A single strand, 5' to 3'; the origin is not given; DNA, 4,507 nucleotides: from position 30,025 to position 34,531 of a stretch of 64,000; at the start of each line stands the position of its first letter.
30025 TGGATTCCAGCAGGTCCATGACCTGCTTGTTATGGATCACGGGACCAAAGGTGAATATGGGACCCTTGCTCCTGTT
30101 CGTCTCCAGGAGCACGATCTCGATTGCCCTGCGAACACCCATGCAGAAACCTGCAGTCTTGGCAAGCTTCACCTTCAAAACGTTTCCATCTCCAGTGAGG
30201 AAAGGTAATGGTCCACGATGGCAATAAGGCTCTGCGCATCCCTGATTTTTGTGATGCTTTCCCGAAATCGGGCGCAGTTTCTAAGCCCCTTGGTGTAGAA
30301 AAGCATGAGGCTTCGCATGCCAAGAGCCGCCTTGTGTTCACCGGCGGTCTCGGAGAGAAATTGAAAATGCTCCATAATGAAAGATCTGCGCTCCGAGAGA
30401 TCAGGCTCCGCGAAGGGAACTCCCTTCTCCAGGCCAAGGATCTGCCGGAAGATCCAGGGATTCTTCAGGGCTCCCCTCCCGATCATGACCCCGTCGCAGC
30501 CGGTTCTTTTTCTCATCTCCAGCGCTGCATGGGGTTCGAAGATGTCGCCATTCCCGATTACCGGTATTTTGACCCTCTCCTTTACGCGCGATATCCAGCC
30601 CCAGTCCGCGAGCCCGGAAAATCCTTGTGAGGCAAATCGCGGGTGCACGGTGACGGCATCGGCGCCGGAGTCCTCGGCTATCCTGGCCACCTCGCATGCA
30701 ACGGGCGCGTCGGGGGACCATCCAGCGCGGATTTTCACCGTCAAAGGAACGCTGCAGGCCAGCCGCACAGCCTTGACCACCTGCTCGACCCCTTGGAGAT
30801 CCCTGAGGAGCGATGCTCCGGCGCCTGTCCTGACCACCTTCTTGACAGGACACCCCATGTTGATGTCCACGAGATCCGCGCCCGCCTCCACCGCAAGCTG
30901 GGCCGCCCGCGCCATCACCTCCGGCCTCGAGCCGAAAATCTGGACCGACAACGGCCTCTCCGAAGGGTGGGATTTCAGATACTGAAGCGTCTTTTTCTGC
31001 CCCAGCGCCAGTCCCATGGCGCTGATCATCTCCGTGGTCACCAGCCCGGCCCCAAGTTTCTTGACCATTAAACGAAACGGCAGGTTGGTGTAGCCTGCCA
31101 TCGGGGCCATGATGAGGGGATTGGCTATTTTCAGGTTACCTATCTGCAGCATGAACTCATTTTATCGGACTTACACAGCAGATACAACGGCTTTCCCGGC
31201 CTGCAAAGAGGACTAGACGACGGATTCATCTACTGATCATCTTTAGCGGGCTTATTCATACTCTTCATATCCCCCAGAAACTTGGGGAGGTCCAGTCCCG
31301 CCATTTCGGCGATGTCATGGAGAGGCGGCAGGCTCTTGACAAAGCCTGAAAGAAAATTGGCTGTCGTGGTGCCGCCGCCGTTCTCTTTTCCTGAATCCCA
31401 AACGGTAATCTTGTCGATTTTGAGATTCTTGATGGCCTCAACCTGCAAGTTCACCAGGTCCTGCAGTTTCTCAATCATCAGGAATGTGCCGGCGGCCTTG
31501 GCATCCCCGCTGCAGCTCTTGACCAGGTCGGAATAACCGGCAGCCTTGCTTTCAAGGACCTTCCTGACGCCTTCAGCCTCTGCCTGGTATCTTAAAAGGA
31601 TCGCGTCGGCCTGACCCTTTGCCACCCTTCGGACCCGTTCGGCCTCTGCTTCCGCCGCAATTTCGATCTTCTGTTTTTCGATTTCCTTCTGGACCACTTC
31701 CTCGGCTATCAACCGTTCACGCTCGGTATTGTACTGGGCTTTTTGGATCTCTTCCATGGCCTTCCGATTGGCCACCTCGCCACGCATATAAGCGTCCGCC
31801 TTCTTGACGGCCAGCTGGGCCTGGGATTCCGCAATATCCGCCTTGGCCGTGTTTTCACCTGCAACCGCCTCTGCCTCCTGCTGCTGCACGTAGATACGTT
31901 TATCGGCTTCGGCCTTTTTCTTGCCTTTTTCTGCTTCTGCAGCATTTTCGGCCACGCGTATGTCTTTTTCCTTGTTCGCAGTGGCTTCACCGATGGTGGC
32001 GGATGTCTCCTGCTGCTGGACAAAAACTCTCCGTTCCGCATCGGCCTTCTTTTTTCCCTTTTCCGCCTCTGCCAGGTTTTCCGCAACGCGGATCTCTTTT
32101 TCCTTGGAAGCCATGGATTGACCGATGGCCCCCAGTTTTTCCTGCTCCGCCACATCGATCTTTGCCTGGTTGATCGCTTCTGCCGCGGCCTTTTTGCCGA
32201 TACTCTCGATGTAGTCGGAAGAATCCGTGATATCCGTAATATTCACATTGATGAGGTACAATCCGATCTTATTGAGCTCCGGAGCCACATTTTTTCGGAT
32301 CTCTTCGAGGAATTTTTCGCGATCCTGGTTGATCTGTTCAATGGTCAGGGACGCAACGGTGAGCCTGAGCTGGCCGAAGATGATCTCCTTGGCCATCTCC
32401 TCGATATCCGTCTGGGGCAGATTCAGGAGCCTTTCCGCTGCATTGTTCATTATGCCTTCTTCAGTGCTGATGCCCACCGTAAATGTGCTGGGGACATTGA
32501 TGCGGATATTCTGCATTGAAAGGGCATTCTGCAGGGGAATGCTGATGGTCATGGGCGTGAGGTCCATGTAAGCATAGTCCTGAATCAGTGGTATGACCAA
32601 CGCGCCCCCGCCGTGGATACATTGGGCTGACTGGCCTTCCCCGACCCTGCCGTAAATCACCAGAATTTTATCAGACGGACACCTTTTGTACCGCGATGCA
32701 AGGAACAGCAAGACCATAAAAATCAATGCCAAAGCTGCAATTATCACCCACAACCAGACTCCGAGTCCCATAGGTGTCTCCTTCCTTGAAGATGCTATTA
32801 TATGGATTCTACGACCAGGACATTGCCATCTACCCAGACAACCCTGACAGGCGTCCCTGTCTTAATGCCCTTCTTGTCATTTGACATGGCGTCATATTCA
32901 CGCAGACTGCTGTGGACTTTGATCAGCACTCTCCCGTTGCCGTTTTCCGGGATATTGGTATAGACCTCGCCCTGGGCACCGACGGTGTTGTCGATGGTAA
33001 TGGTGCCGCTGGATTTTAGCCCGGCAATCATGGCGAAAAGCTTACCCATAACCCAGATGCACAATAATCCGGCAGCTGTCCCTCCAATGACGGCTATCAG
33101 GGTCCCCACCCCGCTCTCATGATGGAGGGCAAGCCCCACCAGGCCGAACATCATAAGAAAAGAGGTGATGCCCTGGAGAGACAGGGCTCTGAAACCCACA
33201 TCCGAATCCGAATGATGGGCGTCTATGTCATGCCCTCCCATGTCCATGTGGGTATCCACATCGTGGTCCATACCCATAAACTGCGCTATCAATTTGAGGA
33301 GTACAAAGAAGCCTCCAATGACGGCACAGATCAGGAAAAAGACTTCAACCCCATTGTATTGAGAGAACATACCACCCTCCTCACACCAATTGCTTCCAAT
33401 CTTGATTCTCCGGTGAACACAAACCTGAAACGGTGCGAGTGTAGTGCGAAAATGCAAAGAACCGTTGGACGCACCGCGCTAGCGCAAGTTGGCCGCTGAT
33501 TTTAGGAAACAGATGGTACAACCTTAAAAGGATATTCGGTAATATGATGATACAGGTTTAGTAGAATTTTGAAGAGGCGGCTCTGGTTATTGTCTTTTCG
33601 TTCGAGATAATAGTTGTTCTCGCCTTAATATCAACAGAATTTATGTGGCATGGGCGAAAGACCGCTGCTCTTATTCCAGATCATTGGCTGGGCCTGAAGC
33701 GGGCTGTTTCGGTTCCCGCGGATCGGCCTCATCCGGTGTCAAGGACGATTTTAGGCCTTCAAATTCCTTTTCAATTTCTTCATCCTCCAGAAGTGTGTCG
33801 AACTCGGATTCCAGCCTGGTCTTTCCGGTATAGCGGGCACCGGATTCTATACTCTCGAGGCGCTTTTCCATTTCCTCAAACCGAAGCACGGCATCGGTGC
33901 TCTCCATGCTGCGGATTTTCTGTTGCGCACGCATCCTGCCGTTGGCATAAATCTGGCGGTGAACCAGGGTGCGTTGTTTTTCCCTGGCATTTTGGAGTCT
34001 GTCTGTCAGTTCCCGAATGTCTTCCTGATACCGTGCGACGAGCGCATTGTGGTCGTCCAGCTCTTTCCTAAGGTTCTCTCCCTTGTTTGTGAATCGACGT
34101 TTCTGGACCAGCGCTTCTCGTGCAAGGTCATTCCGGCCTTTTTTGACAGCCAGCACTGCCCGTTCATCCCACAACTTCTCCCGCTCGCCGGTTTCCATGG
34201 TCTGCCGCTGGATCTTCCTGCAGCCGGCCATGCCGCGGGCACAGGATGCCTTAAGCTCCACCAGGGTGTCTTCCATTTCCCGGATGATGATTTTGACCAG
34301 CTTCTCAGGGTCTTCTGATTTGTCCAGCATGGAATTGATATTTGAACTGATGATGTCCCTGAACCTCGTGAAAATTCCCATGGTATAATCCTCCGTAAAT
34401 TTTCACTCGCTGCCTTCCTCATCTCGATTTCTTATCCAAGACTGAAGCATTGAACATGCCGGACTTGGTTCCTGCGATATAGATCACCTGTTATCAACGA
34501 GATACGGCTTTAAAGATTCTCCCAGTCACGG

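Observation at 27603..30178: IspH (HMBPP reductase) fused to a large polytopic membrane domain and translationally coupled to a GT2 glycosyltransferase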

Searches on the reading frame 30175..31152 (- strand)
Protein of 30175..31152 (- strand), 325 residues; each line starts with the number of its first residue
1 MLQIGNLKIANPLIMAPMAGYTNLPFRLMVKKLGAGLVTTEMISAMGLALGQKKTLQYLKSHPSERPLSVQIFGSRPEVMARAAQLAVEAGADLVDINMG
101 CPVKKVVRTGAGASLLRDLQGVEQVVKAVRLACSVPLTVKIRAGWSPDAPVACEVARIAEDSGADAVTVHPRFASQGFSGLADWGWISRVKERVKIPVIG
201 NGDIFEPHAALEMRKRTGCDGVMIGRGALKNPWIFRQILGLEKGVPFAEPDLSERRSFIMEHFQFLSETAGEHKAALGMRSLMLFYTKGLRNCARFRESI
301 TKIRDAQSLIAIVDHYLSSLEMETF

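Call 3: search_protein_families(library=pfam, proteins=[window:30175-31152:-], max_evalue=0.1)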
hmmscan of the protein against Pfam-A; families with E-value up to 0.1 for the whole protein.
window:30175-31152:- (325 aa): 6 families
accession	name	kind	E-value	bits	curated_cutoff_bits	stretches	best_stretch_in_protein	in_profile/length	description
PF01207.24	Dus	-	3.9e-85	286.1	20.4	1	15-313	2-302/311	Dihydrouridine synthase (Dus)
PF01680.23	SOR_SNZ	-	0.00015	22.1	27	1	152-201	22-76/207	SOR/SNZ family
PF00724.26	Oxidored_FMN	-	0.00015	21.6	27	0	187-237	284-334/342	NADH:flavin oxidoreductase / NADH oxidase family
PF01180.27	DHO_dh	-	0.0002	21.1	27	0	40-162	63-181/291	Dihydroorotate dehydrogenase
PF01791.15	DeoC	-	0.00084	19.5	23.8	1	76-149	144-201/229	DeoC/LacD family aldolase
PF03740.19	PdxJ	-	0.01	15.4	24.5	1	142-172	13-43/234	Pyridoxal phosphate biosynthesis protein PdxJ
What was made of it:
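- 30175..31152 (-): dusB (tRNA dihydrouridine synthase B), 325 aa. Its TGA stop overlaps the fusion's TTG start by 4 nt. PF01207 E=3.9e-85 (call 3).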

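Call 4: search_protein_families(library=ncbifam, proteins=[window:30175-31152:-], max_evalue=0.1)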
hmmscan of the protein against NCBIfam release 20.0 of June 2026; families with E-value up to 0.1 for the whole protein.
window:30175-31152:- (325 aa): 28 families (the best 25 are shown)
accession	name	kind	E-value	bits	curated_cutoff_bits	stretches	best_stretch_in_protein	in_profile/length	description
TIGR00737.1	nifR3_yhdG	equivalog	5.3e-107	357.7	293.3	1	4-319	1-317/319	tRNA dihydrouridine synthase DusB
NF008774.0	PRK11815.1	equivalog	5.3e-39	134.1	269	1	11-318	13-326/337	tRNA dihydrouridine(20/20a) synthase DusA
NF007838.0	PRK10550.1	equivalog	1.5e-37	129.3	395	1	57-246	54-245/312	tRNA dihydrouridine(16) synthase DusC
TIGR00742.1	yjbN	subfamily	5.4e-28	98.3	397.2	1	12-271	2-266/318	tRNA dihydrouridine(20/20a) synthase DusA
NF005574.0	PRK07259.1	equivalog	5.6e-16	58.3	269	2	41-169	67-191/304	dihydroorotate dehydrogenase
TIGR01037.2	pyrD_sub1_fam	subfamily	6.4e-14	51.7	270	1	39-169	61-188/300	dihydroorotate dehydrogenase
NF041011.1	dihydoor_dh_Arch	equivalog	9e-10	38.1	330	1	42-169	64-176/289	dihydroorotate dehydrogenase PyrD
NF006183.0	PRK08318.1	equivalog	2.4e-09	36.5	335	1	36-169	71-199/422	NAD-dependent dihydropyrimidine dehydrogenase subunit PreA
TIGR00736.1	nifR3_rel_arch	hypoth_equivalog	3.5e-07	30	218.7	1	84-232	85-227/231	MJ0144 family RNA dihydrouridine synthase-like protein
NF003215.0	PRK04180.1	equivalog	6.4e-05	22.5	395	1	152-201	31-85/298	pyridoxal 5'-phosphate synthase lyase subunit PdxS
TIGR03997.1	mycofact_OYE_2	equivalog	0.00032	19.2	793.15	1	188-237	277-326/645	mycofactocin system FadH/OYE family oxidoreductase 2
NF005556.0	PRK07226.1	subfamily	0.00098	18.6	241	0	99-199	41-143/267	2-amino-3,7-dideoxy-D-threo-hept-6-ulosonate synthase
NF045599.1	bili_reduct_long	exception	0.0011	17.2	750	1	188-235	281-328/641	bilirubin reductase, long form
NF003626.0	PRK05265.1-4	equivalog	0.0013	18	222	1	141-172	15-46/246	pyridoxine 5'-phosphate synthase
NF002958.0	PRK03620.1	subfamily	0.0019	17.1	278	1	119-199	62-139/307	5-dehydro-4-deoxyglucarate dehydratase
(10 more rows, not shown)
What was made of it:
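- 30175..31152 (-): TIGR00737 DusB 357.7 bits against a cut-off of 293.3 (call 4).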

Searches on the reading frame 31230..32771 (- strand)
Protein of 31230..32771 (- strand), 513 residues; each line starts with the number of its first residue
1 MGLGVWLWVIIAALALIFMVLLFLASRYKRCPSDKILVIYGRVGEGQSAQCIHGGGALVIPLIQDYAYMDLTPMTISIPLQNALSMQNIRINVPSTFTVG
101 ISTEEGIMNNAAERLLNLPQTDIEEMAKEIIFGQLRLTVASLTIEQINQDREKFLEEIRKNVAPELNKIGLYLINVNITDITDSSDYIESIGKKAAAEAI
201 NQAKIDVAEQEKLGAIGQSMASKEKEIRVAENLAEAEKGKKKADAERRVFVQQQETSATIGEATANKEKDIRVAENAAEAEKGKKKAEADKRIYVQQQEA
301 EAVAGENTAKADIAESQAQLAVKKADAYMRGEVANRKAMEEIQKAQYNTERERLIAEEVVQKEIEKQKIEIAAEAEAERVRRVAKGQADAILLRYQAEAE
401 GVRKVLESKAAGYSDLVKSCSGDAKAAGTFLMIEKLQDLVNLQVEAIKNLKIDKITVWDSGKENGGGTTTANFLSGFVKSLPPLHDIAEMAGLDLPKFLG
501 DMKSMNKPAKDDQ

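Call 15: search_protein_families(library=pfam, proteins=[window:31230-32771:-], max_evalue=0.001)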
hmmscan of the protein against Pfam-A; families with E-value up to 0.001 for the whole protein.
window:31230-32771:- (513 aa): 2 families
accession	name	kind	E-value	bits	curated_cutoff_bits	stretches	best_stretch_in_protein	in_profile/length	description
PF01145.31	Band_7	-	3.4e-30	105.8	23.6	1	33-212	5-176/176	SPFH domain / Band 7 family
PF15975.10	Flot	-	4.4e-06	27.2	27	1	376-466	1-82/124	Flotillin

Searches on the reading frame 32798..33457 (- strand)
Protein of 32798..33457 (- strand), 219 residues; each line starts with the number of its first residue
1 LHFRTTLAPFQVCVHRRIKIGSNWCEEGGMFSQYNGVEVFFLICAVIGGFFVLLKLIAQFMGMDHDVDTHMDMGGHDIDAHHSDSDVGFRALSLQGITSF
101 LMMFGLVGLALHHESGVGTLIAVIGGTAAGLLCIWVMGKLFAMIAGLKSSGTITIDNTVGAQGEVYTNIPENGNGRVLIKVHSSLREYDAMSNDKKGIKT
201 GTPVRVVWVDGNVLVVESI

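Call 15: search_protein_families(library=pfam, proteins=[window:32798-33457:-], max_evalue=0.001)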
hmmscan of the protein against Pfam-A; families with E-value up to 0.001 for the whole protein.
window:32798-33457:- (219 aa): 1 family
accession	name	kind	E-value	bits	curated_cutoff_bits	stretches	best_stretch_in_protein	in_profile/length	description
PF01957.25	NfeD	-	1.1e-06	29.2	29.1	1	157-217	3-56/57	NfeD-like C-terminal, partner-binding domain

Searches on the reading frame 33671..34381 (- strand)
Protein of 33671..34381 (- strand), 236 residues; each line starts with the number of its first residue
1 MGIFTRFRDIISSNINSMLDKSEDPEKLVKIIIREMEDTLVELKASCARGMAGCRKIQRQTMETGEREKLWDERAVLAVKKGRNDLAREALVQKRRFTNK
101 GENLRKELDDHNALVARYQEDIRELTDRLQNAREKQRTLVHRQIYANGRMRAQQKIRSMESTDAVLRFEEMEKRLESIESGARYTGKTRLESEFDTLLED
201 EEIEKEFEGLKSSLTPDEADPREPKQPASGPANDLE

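Call 15: search_protein_families(library=pfam, proteins=[window:33671-34381:-], max_evalue=0.001)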
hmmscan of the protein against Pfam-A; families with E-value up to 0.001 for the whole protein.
window:33671-34381:- (236 aa): 1 family
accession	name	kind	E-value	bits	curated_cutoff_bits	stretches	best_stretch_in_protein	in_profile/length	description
PF04012.17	PspA_IM30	-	1.8e-36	126.2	33.9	1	2-212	1-212/220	PspA/IM30 family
